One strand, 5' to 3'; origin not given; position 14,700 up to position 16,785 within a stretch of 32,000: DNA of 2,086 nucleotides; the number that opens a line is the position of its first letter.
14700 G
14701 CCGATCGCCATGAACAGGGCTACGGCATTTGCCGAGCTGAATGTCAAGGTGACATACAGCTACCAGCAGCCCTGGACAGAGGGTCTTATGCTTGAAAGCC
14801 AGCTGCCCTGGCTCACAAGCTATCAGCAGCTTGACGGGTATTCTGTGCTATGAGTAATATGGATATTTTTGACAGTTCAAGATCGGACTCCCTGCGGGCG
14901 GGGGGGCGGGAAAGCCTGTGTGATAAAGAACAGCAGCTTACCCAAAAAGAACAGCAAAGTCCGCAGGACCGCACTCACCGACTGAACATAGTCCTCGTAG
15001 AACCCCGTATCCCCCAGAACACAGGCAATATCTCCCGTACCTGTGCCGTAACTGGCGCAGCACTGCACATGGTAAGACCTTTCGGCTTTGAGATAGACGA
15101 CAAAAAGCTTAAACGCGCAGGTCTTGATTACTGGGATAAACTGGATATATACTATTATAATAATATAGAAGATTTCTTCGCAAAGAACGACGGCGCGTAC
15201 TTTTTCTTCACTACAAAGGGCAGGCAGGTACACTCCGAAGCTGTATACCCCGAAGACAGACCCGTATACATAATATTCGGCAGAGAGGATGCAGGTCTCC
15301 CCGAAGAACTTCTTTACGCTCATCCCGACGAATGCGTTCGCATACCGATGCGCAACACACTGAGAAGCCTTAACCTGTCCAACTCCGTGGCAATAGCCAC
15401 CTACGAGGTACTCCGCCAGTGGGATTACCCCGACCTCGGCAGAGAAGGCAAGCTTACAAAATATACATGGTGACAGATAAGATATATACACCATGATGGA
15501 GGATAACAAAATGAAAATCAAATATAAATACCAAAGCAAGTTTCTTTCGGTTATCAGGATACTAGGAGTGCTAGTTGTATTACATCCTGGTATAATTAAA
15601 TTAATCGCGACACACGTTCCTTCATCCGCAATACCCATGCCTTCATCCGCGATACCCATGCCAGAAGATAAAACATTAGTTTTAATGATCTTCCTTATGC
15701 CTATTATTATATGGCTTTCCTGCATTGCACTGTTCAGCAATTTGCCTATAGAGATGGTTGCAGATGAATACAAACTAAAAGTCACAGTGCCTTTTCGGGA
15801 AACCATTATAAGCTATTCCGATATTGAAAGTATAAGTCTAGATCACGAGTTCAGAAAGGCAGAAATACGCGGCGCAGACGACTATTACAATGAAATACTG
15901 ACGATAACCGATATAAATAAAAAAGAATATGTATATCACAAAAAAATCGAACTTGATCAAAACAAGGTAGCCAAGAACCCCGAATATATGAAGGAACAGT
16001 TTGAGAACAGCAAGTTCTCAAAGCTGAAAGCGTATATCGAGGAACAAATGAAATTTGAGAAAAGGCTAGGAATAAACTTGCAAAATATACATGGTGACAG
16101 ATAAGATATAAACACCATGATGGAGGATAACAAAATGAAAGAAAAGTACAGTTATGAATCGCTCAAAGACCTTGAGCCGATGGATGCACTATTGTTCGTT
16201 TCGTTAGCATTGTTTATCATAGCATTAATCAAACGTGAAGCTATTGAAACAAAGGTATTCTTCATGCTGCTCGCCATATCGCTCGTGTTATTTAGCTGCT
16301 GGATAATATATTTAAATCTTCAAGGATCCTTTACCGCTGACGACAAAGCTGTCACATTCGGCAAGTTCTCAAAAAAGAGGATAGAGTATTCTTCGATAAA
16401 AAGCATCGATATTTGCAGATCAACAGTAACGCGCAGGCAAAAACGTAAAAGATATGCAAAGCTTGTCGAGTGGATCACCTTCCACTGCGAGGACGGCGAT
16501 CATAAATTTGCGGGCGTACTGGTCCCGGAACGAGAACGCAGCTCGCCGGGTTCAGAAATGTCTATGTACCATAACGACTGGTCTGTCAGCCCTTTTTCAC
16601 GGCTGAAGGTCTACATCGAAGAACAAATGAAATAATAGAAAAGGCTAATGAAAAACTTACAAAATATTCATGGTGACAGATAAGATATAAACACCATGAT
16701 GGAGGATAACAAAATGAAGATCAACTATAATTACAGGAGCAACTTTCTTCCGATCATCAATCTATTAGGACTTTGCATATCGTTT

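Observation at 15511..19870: Tandem array of eight paralogous two-TM / PH-like modules between trmL and the DegV-family gene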

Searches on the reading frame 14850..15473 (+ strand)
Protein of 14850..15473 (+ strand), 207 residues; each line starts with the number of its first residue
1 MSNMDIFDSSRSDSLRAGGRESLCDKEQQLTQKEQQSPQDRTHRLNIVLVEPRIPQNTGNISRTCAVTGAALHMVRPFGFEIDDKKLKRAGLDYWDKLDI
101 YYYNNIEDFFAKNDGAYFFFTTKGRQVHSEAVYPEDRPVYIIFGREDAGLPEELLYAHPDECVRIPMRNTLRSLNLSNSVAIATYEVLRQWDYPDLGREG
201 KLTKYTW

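Call 3: search_protein_families(library=pfam, proteins=[window:14850-15473:+], max_evalue=1)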
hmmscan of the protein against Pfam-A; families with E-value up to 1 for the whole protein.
window:14850-15473:+ (207 aa): 1 family
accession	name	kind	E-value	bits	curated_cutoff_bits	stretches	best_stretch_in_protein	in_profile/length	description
PF00588.24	SpoU_methylase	-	4.7e-35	121.2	29.7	1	45-185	2-142/142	SpoU rRNA Methylase family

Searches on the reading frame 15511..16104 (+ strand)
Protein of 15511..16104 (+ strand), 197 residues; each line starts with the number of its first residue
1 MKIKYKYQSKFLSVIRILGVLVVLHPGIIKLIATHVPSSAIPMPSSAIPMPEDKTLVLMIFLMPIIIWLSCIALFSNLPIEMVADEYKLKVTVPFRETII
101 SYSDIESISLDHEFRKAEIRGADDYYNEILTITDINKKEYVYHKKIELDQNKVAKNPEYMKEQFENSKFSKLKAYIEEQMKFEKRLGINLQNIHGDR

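Call 3: search_protein_families(library=pfam, proteins=[window:15511-16104:+], max_evalue=1)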
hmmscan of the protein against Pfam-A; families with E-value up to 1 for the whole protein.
window:15511-16104:+ (197 aa): 3 families
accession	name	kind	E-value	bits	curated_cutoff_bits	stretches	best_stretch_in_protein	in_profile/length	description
PF10882.14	bPH_5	-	0.079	13.5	22.5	1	83-116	4-37/100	Bacterial PH domain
PF14890.11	Intein_splicing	-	0.092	13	35.8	1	104-154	114-148/155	Intein splicing domain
PF10756.15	bPH_6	-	0.099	13.1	22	1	82-126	4-48/73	Bacterial PH domain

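Call 4: search_protein_families(library=ncbifam, proteins=[window:15511-16104:+], max_evalue=1)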
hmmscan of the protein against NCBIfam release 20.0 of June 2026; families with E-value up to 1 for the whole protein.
window:15511-16104:+ (197 aa): 0 families

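Call 7: find_homologous_proteins(query=A1, max_evalue=0.001)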
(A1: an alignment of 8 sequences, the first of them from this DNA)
Query A1 (8 sequences) (197 aa, profile of the alignment): 77 proteins with E <= 0.001 among 2576 candidates.
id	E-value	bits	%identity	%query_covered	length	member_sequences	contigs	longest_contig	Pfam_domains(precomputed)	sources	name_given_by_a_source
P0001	9.8e-92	323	52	91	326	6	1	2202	-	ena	-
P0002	6.5e-86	305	65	47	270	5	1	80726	-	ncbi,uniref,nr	ncbi:hypothetical protein [uncultured Ruminococcus sp.]|uniref:hypothetical protein n=1 Tax=uncultur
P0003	1.2e-83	297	33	63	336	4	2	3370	-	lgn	-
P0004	1.4e-57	212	93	100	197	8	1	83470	-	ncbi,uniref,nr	ncbi:hypothetical protein [Ruminococcus sp.]|uniref:hypothetical protein n=1 Tax=Ruminococcus sp. Ta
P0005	2.5e-56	208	91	100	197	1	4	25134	-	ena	-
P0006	8.3e-52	193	63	100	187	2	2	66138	-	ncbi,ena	-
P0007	1.6e-50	189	24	65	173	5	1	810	-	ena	-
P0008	6.1e-50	187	25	65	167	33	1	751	-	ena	-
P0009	2.5e-46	176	24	65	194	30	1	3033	-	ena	-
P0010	1.6e-45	173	25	65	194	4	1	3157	-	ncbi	-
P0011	1.9e-45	173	63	91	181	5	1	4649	-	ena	-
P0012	3.0e-45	172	73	8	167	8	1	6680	-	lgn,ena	-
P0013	6.7e-45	171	23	64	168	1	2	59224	-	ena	-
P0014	1.5e-44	170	67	100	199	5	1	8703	-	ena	-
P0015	1.8e-44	170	61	100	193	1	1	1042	-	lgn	-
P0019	4.3e-44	168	62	100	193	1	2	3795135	-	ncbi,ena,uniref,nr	ncbi:hypothetical protein [Ruminococcus albus]|uniref:hypothetical protein n=1 Tax=Ruminococcus albu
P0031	4.6e-41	159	55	100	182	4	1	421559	-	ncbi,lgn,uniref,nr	ncbi:hypothetical protein [Ruminococcus albus]|uniref:Uncharacterized protein n=1 Tax=Ruminococcus a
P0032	1.7e-40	157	49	91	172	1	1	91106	-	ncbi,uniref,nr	ncbi:hypothetical protein SAMN02910406_01932 [Ruminococcus albus]|uniref:PH domain-containing protei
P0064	3.9e-25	107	29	55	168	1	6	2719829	-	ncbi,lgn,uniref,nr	ncbi:hypothetical protein [Ruminococcus albus]|uniref:Putative lipoprotein n=1 Tax=Ruminococcus albu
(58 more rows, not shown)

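Call 13: find_encoding_contigs(protein=P0019, flank=10000, max_places=3)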
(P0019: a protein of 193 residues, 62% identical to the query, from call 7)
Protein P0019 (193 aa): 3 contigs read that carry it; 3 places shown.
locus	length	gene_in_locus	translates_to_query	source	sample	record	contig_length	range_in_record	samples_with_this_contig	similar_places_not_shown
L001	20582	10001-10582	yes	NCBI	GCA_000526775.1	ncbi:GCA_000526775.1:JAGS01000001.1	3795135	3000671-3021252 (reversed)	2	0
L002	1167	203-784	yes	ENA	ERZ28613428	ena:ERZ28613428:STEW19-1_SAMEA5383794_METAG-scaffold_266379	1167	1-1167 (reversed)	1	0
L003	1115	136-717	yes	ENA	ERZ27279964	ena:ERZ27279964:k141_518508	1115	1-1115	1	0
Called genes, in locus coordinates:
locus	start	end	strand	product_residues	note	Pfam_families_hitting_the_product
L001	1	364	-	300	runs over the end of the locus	PF00528:BPD_transp_1 (weak)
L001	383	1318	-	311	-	PF00528:BPD_transp_1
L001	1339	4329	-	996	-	PF16990:CBM_35 (faint), PF01547:SBP_bac_1, PF13416:SBP_bac_8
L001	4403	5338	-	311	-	PF00005:ABC_tran, PF02463:SMC_N (weak), PF13304:AAA_21 (faint)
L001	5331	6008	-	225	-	PF02463:SMC_N (faint), PF00005:ABC_tran, PF13175:AAA_15 (faint), PF13304:AAA_21 (faint)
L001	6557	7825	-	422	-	-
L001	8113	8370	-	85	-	-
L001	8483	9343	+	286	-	PF08543:Phos_pyr_kin, PF00294:PfkB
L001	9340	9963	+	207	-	PF00588:SpoU_methylase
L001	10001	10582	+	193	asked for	-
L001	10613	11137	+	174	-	-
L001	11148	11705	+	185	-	-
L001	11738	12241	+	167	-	-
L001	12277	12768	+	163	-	-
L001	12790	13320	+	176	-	-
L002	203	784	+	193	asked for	-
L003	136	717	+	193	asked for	-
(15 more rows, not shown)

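Call 14: find_encoding_contigs(protein=P0064, flank=10000, max_places=3)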
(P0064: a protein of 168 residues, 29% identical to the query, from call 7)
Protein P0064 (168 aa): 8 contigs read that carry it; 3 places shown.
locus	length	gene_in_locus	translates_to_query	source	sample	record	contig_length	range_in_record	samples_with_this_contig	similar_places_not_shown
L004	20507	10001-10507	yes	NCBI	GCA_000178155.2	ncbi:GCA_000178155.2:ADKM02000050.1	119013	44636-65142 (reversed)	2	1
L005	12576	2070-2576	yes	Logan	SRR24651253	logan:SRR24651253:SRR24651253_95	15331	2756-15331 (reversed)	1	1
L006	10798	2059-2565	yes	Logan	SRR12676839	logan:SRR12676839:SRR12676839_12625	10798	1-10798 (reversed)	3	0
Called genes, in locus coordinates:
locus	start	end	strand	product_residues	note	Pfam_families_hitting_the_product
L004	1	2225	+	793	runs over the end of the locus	PF18952:DUF5696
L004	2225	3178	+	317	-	-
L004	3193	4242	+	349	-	PF00528:BPD_transp_1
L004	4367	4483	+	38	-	-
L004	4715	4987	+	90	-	PF13597:NRDD (weak)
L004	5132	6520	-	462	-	PF14262:Cthe_2159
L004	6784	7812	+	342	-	PF00781:DAGK_cat, PF19279:YegS_C (weak)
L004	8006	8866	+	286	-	PF08543:Phos_pyr_kin, PF00294:PfkB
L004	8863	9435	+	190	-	PF00588:SpoU_methylase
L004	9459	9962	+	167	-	-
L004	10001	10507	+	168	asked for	-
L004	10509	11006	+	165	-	-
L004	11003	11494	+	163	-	-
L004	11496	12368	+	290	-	PF02645:DegV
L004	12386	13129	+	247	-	-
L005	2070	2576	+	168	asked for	-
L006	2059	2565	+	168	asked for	-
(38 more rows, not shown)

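Call 15: find_encoding_contigs(protein=P0031, flank=10000, max_places=2)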
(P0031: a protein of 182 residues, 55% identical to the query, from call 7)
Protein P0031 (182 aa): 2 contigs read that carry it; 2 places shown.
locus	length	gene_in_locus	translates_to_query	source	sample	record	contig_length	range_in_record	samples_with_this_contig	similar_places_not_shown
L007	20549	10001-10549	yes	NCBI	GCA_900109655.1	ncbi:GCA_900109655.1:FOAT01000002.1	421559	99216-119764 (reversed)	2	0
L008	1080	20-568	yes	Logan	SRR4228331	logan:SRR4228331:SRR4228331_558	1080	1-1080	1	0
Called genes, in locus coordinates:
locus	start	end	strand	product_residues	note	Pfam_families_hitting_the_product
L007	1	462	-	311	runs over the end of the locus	PF00528:BPD_transp_1 (faint)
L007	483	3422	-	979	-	PF01547:SBP_bac_1, PF13416:SBP_bac_8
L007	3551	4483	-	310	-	PF00005:ABC_tran, PF02463:SMC_N (weak), PF13304:AAA_21 (faint)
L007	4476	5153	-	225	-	PF02463:SMC_N (faint), PF00005:ABC_tran, PF13175:AAA_15 (faint), PF13304:AAA_21 (faint)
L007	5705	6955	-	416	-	-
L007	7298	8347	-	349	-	PF00036:EF-hand_1 (faint), PF00404:Dockerin_1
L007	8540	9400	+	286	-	PF08543:Phos_pyr_kin, PF00294:PfkB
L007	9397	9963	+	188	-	PF00588:SpoU_methylase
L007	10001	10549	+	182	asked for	-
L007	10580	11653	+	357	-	-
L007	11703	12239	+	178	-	-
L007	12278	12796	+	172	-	-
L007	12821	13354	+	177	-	-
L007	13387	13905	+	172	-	-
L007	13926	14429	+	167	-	-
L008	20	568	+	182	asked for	-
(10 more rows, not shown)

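Call 16: find_encoding_contigs(protein=P0032, flank=10000, max_places=2)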
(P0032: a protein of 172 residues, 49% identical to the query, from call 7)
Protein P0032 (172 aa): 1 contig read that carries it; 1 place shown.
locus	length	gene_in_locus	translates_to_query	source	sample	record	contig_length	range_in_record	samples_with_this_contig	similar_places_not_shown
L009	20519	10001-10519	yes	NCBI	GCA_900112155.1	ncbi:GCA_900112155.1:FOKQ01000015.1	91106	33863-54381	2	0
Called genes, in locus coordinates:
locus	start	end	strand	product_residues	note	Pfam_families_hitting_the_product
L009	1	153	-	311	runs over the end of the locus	PF00528:BPD_transp_1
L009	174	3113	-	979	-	PF01547:SBP_bac_1, PF13416:SBP_bac_8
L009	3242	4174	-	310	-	PF00005:ABC_tran, PF02463:SMC_N (weak), PF13304:AAA_21 (faint)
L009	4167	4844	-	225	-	PF00005:ABC_tran, PF13175:AAA_15 (faint), PF13304:AAA_21 (faint), PF02463:SMC_N (weak)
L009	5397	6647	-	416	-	-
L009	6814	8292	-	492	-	PF00404:Dockerin_1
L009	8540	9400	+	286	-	PF08543:Phos_pyr_kin, PF00294:PfkB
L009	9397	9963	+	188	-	PF00588:SpoU_methylase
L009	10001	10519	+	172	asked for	-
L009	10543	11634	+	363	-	-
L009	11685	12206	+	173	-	-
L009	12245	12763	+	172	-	-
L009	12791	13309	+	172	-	-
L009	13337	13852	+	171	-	-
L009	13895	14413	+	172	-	-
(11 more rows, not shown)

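Call 33: search_protein_families(library=padloc, proteins=[window:15511-16104:+], max_evalue=1)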
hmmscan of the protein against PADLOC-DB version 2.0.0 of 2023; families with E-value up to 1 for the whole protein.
window:15511-16104:+ (197 aa): 1 family
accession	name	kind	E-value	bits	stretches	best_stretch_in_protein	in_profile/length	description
PDLC02365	PycTM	-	0.0076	14.6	1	20-144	25-142/165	-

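Call 34: search_protein_families(library=phrogs, proteins=[window:15511-16104:+], max_evalue=1)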
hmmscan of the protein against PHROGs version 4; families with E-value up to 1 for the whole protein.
window:15511-16104:+ (197 aa): 0 families

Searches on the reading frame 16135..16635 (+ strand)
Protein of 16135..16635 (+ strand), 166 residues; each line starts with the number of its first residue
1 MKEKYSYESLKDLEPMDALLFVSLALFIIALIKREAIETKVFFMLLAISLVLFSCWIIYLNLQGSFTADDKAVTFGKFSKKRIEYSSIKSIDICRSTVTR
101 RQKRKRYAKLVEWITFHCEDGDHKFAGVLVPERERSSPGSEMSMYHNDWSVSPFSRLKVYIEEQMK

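Call 3: search_protein_families(library=pfam, proteins=[window:16135-16635:+], max_evalue=1)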
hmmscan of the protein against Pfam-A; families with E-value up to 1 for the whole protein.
window:16135-16635:+ (166 aa): 3 families
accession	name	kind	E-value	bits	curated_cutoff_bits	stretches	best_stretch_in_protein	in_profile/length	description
PF04241.20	DUF423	-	0.016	15.9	25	1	20-65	29-75/86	Protein of unknown function (DUF423)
PF24020.1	DUF7333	-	0.17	12.4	27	1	18-60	9-51/61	Family of unknown function (DUF7333)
PF10183.14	ESSS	-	0.31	11.7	22.8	1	39-63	62-86/115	ESSS subunit of NADH:ubiquinone oxidoreductase (complex I)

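Call 4: search_protein_families(library=ncbifam, proteins=[window:16135-16635:+], max_evalue=1)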
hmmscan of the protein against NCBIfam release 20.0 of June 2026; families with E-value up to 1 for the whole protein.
window:16135-16635:+ (166 aa): 1 family
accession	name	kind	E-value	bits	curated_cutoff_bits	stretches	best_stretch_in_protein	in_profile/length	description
NF002791.0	PRK02913.1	equivalog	0.016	15.2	152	1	10-95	39-118/152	DUF986 family protein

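Call 28: find_related_loci(query=A4, collection=genome_contigs, flank=10000)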
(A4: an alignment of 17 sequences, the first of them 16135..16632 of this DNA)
Query A4 (166 aa) in genome_contigs; peptide patterns used: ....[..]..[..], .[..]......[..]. (x = any residue, [..] = any of these).
91 stretches matched a pattern; 9 encode a relative of the query (tblastn E <= 1e-3); 8 distinct loci.
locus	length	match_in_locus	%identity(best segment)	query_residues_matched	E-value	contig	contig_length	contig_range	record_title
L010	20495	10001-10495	90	1-165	2e-100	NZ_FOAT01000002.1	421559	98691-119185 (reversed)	Ruminococcus albus strain KH2T6, whole genome shotgun sequence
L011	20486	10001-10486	86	5-166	5e-91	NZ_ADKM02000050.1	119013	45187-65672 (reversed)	Ruminococcus albus 8 contig00036, whole genome shotgun sequence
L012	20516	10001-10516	51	1-164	1e-52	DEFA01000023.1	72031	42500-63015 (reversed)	MAG TPA_asm: Lachnospiraceae bacterium UBA2864 UBA2864_contig_25, whole genome shotgun sequence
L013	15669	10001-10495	49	1-165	5e-46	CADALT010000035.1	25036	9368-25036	MAG: uncultured Ruminococcus sp. isolate RUG13404 genome assembly, contig: RUG13404_asm_35, whole genome shotgun sequenc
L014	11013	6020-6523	39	1-165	1e-32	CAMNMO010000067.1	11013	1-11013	MAG: uncultured Ruminococcus sp. isolate SRR873597_bin.128_metaWRAP_v1.3_MAG genome assembly, contig: NODE.16193_length_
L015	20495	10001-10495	38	1-164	4e-27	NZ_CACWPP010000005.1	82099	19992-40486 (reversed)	MAG: uncultured Ruminococcus sp. isolate RUG10798, whole genome shotgun sequence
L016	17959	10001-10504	39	1-165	9e-35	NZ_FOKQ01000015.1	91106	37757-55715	Ruminococcus albus strain AR67, whole genome shotgun sequence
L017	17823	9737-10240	39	1-165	3e-33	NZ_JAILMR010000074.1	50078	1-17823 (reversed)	MAG: Ruminococcus sp. isolate RUI259 k141_7957811_flag=0_multi=29.6624_len=50078, whole genome shotgun sequence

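Call 33: search_protein_families(library=padloc, proteins=[window:16135-16635:+], max_evalue=1)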
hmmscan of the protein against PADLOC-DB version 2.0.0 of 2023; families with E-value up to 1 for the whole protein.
window:16135-16635:+ (166 aa): 1 family
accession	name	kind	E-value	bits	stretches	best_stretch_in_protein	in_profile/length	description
PDLC00210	KwaA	-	0.0051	15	1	10-58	67-114/169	Unknown function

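Call 34: search_protein_families(library=phrogs, proteins=[window:16135-16635:+], max_evalue=1)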
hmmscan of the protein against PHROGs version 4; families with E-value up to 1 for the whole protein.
window:16135-16635:+ (166 aa): 2 families
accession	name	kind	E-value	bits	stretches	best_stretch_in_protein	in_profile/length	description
phrog_2087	-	unknown function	0.027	14.2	1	20-108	7-98/360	-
phrog_17876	-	unknown function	0.18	12.9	1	45-68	58-81/126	-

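Call 46: find_related_loci(query=A4, collection=viral_contigs, flank=8000)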
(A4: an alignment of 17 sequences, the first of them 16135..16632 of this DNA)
Query A4 (166 aa) in viral_contigs; peptide patterns used: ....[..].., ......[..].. (x = any residue, [..] = any of these).
99 stretches matched a pattern, but none encodes a relative of the query by tblastn (E <= 1e-3).

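Call 57: search_dna_similar(query=window:16135-16632:+, collection=plasmids, mode=protein, max_evalue=0.001)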
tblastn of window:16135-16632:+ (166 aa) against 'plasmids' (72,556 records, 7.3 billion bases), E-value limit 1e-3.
No match.

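Call 58: search_dna_similar(query=window:16135-16632:+, collection=phages, mode=protein, max_evalue=0.001)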
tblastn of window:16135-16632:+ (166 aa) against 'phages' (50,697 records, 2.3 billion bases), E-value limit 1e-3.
No match.
